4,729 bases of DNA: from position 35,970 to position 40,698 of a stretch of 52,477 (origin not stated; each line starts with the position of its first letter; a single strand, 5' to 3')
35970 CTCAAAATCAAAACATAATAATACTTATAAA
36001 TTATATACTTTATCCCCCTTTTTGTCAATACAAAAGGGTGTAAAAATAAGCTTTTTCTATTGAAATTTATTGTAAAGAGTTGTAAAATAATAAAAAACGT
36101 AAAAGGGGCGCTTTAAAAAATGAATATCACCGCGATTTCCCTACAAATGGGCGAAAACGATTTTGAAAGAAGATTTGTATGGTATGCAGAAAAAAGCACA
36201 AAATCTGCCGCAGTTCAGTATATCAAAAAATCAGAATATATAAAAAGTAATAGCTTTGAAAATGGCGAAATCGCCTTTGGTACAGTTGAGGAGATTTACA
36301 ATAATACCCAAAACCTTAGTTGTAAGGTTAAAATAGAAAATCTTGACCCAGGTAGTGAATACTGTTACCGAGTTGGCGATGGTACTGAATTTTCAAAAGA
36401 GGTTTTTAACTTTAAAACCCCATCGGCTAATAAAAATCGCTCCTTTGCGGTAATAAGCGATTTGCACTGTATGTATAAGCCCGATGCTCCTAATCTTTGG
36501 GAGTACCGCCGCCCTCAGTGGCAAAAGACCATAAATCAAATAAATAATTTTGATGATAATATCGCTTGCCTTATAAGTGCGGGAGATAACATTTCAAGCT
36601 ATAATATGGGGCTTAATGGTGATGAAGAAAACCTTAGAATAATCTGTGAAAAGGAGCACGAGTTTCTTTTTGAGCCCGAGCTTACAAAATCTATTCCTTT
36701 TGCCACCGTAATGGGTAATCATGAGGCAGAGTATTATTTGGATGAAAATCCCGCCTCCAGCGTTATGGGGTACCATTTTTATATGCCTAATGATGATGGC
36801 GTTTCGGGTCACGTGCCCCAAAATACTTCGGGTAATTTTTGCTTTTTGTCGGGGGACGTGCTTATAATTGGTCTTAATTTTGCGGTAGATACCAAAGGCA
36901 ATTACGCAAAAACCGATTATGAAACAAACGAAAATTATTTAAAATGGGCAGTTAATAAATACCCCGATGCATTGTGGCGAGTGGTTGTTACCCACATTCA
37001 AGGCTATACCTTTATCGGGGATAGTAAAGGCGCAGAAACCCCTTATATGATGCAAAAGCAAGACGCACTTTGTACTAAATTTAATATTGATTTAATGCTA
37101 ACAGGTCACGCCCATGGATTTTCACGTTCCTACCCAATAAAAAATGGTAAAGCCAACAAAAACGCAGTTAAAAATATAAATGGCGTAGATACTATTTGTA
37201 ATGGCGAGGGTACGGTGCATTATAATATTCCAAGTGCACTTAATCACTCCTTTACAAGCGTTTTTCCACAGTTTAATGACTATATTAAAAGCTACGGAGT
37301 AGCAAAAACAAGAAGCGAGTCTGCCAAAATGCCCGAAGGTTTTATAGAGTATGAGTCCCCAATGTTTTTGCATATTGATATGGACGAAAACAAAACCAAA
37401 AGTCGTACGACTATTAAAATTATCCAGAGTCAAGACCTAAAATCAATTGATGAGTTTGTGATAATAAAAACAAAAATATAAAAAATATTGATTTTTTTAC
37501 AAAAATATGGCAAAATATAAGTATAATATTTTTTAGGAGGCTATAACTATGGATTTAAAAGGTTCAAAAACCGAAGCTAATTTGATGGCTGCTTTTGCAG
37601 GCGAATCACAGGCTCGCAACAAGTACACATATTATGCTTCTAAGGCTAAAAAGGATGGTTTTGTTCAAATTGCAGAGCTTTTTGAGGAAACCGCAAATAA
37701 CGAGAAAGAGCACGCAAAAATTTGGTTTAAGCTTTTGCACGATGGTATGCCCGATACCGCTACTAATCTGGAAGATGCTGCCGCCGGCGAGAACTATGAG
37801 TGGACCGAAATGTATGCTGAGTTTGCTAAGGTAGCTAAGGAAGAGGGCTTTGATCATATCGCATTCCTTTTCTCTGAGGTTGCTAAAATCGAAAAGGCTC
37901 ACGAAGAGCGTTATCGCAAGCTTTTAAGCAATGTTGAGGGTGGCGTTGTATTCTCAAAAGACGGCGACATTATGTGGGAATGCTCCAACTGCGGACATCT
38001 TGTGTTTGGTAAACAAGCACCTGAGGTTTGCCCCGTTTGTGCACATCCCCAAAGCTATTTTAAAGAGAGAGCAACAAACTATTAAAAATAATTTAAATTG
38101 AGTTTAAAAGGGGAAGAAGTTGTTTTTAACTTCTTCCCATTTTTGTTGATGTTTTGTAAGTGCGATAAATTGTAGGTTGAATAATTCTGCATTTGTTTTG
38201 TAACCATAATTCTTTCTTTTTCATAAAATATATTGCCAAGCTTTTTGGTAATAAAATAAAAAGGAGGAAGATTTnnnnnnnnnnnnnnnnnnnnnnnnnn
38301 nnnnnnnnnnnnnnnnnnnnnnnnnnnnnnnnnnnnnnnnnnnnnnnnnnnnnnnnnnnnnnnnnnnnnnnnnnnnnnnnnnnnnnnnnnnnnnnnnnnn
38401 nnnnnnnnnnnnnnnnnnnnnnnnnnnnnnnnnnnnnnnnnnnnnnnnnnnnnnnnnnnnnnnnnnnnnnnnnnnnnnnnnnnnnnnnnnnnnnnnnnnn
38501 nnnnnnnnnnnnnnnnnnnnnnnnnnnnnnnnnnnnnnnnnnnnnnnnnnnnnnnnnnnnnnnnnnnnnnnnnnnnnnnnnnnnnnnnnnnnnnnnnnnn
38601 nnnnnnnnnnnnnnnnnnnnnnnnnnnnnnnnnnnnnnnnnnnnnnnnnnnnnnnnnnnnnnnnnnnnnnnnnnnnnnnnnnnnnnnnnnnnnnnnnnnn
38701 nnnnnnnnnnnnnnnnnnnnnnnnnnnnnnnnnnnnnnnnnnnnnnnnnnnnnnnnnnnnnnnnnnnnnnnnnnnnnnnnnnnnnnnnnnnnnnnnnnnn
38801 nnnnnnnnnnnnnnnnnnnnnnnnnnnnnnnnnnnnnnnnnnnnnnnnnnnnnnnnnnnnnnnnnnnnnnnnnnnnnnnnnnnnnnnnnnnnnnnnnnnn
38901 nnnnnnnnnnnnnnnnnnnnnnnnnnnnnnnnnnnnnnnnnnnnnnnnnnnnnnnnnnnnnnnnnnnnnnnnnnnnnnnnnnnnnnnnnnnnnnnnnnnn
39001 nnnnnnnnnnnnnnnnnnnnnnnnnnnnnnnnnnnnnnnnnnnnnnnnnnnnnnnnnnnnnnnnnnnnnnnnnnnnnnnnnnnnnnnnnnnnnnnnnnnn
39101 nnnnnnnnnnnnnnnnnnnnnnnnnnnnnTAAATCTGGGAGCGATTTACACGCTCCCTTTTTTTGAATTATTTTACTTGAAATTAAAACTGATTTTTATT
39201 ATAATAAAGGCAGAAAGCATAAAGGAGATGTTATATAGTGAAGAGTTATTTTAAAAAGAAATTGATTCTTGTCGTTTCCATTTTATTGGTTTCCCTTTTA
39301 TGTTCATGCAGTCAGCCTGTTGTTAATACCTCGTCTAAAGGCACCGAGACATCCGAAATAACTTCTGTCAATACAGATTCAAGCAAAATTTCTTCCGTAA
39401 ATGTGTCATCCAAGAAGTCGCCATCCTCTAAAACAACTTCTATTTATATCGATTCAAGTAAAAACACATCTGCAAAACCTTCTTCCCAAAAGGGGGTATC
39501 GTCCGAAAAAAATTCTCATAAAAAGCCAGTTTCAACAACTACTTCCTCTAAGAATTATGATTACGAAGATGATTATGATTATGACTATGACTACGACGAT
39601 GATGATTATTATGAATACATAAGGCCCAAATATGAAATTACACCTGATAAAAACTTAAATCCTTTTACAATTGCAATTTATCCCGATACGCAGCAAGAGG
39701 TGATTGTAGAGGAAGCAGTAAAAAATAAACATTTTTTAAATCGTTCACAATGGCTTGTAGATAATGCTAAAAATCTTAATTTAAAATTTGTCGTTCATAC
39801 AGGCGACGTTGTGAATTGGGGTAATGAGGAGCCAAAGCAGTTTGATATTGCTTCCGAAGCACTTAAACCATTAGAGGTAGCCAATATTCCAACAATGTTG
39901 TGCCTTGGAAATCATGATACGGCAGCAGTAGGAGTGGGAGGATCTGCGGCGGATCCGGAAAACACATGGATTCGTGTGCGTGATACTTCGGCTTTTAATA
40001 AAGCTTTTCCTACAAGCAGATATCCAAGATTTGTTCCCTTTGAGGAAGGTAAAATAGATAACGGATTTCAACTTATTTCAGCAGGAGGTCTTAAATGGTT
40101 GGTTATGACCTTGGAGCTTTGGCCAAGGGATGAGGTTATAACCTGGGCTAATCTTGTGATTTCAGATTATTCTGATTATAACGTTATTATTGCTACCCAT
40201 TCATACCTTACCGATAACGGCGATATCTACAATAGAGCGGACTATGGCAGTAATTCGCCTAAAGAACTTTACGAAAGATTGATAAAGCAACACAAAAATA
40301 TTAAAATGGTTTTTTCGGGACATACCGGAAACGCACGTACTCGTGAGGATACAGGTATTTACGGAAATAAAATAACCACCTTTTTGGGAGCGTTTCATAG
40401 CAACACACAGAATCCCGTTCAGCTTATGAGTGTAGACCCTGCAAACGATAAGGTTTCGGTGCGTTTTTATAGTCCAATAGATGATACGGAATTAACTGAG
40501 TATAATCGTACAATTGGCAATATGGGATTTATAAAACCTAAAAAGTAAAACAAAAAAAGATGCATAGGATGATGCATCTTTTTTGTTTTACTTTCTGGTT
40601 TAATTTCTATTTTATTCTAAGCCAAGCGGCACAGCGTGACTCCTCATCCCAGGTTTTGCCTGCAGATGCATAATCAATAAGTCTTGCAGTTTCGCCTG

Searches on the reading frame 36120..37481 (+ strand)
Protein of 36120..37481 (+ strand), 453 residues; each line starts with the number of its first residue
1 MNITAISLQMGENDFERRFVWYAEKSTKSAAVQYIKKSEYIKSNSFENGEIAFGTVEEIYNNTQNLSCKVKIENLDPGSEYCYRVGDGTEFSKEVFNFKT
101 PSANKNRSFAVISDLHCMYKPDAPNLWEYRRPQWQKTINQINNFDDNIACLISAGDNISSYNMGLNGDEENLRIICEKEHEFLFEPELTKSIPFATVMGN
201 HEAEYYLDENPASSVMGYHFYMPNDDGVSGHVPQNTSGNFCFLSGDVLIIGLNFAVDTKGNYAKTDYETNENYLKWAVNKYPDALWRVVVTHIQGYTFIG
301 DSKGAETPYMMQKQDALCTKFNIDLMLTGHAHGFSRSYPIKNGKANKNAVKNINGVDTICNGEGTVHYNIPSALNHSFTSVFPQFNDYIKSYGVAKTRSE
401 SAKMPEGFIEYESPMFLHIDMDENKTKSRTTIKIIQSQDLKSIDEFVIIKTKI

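Call 57: search_protein_families(library=pfam, proteins=[window:36120-37481:+], max_evalue=0.0001)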
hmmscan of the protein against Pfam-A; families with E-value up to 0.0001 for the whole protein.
window:36120-37481:+ (453 aa): 2 families
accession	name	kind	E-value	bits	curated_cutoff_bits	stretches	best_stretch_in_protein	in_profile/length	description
PF00149.33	Metallophos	-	8.3e-14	52.9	21.5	1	109-333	3-190/191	Calcineurin-like phosphoesterase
PF16656.11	Pur_ac_phosph_N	-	2.6e-12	47.6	30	1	5-100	3-93/93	Purple acid Phosphatase, N-terminal domain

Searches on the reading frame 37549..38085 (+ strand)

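Call 57: search_protein_families(library=pfam, proteins=[window:37549-38085:+], max_evalue=0.0001)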
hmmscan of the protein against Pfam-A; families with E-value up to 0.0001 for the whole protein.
window:37549-38085:+ (178 aa): 4 families
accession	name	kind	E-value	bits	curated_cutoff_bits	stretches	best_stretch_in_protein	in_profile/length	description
PF02915.23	Rubrerythrin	-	6.9e-28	98.2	22.8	1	11-126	2-137/137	Rubrerythrin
PF21349.2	RUBY_RBDX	-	5.1e-13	48.7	26.5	1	143-172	1-30/30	Rubrerythrin, rubredoxin-like domain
PF00210.30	Ferritin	-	9.1e-06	26.1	24.5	0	10-129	2-139/142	Ferritin-like domain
PF23458.2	DUF7130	-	3.3e-05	24.1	35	1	128-169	40-81/89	Domain of unknown function (DUF7130)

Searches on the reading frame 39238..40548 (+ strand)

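Call 57: search_protein_families(library=pfam, proteins=[window:39238-40548:+], max_evalue=0.0001)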
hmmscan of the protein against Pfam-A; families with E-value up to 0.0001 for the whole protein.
window:39238-40548:+ (436 aa): 1 family
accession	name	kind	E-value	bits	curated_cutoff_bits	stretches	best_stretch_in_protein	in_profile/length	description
PF00149.33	Metallophos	-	5.2e-11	43.8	21.5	1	148-363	6-188/191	Calcineurin-like phosphoesterase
